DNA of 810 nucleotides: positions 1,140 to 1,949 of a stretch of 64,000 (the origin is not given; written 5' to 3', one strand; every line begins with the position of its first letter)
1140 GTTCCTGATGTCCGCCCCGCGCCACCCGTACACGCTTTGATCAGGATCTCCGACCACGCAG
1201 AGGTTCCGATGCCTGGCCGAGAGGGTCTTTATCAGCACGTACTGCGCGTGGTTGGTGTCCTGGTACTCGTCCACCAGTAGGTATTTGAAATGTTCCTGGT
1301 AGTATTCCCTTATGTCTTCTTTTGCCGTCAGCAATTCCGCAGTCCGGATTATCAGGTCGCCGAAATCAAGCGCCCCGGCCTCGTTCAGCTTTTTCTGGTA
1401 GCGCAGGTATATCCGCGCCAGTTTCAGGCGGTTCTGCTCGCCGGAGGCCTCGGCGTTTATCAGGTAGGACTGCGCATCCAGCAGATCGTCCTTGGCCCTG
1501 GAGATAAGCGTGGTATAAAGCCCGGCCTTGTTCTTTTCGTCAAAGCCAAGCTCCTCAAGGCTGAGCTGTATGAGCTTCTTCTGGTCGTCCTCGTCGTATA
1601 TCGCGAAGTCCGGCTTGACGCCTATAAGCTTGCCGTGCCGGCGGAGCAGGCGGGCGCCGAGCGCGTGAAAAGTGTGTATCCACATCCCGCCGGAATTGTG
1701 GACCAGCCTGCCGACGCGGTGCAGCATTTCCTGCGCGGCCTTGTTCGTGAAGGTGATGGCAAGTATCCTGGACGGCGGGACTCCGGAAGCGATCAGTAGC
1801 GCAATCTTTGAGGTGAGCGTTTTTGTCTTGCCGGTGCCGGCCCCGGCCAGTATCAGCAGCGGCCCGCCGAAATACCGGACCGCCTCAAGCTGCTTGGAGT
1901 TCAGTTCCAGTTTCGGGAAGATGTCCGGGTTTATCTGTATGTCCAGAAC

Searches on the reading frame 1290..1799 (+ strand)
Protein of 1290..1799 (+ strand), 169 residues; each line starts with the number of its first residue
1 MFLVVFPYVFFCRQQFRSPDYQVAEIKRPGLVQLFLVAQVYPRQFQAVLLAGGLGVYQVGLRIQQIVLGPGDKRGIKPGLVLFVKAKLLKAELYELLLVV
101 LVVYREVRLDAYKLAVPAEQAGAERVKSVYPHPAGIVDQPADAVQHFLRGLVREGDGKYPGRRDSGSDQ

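Call 96: find_encoding_contigs(protein=window:1290-1799:+, flank=10000, max_places=3)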
Protein window:1290-1799:+ (169 aa): no gene with exactly this product is on record in the collection.
